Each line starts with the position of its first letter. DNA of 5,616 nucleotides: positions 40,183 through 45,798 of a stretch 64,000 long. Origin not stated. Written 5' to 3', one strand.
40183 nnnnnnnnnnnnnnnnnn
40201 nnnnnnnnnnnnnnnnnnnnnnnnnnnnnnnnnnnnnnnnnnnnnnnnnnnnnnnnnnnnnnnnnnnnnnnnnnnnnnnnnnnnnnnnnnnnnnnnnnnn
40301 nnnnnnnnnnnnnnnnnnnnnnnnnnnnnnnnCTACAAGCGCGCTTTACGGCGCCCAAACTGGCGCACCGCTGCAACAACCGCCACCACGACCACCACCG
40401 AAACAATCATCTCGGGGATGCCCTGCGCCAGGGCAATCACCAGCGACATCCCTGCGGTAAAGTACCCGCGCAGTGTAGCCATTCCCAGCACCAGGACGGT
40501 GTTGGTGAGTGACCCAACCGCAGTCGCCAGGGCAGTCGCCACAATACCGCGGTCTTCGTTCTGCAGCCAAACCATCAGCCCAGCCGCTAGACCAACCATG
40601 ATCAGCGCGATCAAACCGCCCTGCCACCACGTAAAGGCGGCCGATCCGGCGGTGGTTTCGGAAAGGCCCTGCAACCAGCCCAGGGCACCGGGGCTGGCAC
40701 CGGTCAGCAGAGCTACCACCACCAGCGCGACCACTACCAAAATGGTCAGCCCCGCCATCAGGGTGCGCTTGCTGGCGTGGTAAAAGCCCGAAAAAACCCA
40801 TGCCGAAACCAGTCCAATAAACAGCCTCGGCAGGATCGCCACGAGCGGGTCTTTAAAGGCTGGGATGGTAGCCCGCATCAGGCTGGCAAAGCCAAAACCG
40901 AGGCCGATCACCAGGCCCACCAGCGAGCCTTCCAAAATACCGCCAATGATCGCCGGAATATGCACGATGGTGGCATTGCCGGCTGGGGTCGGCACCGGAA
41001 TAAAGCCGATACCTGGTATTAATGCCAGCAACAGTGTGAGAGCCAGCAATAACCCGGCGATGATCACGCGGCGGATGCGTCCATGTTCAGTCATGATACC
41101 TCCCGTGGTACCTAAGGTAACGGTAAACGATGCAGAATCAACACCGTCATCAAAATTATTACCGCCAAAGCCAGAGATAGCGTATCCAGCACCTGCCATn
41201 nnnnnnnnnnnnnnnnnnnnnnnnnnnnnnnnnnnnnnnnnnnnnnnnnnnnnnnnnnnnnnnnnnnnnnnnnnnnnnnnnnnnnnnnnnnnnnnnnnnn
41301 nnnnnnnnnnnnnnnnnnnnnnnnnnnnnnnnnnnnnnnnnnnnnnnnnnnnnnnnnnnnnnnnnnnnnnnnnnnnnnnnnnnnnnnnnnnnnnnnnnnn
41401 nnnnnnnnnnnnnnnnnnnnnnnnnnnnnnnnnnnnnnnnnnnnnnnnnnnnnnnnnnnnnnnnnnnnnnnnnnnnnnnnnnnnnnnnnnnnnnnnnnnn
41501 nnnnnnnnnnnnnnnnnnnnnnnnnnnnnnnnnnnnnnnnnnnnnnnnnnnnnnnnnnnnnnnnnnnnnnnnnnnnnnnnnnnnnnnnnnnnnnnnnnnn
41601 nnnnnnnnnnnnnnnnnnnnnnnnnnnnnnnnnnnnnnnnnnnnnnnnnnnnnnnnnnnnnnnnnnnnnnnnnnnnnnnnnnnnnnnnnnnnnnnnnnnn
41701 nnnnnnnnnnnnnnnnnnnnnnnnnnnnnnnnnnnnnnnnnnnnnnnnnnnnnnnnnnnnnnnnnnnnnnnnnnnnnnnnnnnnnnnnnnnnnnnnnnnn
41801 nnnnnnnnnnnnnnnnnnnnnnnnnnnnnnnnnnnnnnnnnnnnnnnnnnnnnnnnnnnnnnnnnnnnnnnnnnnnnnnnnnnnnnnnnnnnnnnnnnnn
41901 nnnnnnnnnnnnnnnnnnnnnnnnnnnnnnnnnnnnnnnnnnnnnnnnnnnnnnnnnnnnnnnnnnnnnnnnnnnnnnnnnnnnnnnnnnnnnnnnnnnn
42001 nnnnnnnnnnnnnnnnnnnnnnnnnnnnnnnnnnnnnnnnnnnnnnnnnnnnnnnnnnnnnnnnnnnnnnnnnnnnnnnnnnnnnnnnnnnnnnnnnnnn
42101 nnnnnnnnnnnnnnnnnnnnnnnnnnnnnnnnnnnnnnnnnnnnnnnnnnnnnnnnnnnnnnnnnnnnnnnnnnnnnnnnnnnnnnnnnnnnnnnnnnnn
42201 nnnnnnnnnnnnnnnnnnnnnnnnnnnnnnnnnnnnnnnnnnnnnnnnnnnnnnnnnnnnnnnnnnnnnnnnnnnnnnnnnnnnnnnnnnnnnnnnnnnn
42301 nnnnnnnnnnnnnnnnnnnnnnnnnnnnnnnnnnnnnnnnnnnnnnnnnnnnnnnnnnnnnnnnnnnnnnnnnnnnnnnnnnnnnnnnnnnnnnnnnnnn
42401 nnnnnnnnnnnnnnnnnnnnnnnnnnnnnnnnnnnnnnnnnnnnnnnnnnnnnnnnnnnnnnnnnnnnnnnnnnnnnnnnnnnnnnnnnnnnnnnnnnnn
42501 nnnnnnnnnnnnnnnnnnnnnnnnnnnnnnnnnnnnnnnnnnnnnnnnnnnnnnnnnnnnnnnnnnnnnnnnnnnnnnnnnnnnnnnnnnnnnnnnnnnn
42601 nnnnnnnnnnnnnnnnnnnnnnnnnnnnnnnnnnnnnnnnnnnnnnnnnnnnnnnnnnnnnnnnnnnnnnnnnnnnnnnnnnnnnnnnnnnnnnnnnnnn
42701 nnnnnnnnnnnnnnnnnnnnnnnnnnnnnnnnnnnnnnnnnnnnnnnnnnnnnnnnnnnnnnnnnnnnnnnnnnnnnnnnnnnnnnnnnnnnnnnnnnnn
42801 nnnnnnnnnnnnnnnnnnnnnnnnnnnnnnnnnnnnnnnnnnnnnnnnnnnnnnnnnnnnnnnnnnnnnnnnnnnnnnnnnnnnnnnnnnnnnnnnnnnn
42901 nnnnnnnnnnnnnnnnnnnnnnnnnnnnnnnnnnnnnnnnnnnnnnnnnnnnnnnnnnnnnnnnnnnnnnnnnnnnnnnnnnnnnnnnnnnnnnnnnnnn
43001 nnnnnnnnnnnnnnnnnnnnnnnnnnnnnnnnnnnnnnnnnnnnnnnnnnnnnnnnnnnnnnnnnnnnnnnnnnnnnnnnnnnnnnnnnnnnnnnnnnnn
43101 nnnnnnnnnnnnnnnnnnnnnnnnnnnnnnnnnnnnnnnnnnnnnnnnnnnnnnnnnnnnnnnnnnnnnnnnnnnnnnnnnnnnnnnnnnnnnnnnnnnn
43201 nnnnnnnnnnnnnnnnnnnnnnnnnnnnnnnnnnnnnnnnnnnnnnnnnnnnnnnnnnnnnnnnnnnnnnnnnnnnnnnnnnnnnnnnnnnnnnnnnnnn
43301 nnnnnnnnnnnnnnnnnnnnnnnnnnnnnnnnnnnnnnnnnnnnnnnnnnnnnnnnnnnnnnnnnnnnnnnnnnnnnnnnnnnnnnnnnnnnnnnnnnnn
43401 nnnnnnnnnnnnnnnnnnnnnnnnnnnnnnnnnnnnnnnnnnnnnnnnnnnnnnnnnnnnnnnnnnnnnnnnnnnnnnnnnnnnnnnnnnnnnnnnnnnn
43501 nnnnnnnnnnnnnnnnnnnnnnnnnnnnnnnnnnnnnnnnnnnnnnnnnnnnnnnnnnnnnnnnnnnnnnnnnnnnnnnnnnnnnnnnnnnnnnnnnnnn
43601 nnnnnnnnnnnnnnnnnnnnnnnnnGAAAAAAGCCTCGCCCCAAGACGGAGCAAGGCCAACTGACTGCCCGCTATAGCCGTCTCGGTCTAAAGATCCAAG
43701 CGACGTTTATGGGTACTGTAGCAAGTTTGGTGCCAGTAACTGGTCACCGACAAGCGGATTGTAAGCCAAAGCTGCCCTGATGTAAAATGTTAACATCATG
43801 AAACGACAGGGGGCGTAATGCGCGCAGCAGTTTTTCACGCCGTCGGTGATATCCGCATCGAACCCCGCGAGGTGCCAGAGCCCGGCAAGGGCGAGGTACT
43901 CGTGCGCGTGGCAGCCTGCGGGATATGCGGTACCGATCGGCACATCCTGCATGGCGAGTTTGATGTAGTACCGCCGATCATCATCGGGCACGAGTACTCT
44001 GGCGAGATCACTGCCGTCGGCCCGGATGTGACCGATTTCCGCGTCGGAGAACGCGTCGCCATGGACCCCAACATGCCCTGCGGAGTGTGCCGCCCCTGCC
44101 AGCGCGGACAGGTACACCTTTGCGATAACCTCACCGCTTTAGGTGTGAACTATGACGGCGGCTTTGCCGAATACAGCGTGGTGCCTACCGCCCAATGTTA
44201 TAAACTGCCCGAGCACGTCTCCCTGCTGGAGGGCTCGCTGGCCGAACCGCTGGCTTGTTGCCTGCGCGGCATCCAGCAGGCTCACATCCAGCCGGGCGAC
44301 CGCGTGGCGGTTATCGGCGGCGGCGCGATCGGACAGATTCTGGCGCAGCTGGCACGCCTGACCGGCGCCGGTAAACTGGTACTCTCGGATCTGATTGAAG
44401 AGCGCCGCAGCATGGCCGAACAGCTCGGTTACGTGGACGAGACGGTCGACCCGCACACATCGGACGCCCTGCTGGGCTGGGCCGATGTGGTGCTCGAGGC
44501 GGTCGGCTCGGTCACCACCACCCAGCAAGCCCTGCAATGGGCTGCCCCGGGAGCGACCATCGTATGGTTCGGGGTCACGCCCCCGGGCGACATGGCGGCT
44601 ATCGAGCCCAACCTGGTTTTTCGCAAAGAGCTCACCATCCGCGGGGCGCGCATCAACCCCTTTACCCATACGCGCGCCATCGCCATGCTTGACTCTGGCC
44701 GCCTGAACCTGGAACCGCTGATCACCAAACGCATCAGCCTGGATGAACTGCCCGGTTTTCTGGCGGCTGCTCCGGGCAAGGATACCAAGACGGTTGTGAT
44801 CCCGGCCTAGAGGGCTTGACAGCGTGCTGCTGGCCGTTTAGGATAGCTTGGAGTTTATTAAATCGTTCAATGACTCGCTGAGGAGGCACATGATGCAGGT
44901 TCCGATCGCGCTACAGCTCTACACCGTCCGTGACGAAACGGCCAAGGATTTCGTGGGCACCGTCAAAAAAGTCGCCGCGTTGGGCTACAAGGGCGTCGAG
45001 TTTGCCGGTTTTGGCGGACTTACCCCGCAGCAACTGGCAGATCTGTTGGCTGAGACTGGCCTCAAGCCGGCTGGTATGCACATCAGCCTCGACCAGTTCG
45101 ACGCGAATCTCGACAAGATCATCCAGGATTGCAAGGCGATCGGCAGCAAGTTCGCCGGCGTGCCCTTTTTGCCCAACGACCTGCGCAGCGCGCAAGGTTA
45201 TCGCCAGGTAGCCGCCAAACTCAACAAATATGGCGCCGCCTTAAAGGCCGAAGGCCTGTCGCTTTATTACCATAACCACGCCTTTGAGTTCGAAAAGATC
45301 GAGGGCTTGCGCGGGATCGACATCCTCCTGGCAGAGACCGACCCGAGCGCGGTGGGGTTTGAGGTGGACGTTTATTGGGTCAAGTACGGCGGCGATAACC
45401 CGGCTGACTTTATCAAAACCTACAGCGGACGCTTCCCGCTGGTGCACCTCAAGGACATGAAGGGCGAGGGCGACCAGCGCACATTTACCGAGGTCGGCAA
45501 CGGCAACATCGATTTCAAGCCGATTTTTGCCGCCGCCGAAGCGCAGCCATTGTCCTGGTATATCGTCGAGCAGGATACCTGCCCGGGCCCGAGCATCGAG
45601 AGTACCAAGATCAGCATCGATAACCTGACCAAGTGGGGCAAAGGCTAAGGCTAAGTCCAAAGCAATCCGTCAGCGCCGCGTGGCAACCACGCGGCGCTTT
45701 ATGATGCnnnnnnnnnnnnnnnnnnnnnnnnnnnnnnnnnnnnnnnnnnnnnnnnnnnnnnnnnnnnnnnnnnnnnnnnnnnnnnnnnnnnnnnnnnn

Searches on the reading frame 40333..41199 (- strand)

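Call 44: search_protein_families(library=pfam, proteins=[window:40333-41199:-], max_evalue=0.001)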
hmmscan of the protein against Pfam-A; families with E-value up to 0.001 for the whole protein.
window:40333-41199:- (288 aa): 1 family
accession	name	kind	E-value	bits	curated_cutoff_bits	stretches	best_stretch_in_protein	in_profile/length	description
PF12822.12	ECF_trnsprt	-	2.6e-20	73.5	30.7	2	43-165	1-118/169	ECF transporter, substrate-specific component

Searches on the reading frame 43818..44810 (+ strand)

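Call 55: search_protein_families(library=pfam, proteins=[window:43818-44810:+], max_evalue=0.001)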
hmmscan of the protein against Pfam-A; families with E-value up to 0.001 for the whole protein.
window:43818-44810:+ (330 aa): 4 families
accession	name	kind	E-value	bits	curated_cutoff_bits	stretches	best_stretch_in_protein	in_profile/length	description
PF08240.17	ADH_N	-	9.3e-33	113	23.5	1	23-132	1-104/104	Alcohol dehydrogenase GroES-like domain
PF00107.32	ADH_zinc_N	-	1e-17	64.7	31.8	1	170-281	1-116/129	Zinc-binding dehydrogenase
PF16912.11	Glu_dehyd_C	-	5.7e-05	23.1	34.9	1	154-313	26-196/211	Glucose dehydrogenase C-terminus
PF16884.10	ADH_N_2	-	0.001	19.4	31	0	11-80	17-88/108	N-terminal domain of oxidoreductase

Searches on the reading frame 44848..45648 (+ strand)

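Call 55: search_protein_families(library=pfam, proteins=[window:44848-45648:+], max_evalue=0.001)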
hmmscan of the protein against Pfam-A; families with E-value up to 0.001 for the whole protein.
window:44848-45648:+ (266 aa): 1 family
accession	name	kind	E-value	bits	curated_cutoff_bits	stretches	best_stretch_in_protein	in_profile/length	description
PF01261.30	AP_endonuc_2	-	2.2e-15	57.5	31.1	1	39-243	1-230/249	Xylose isomerase-like TIM barrel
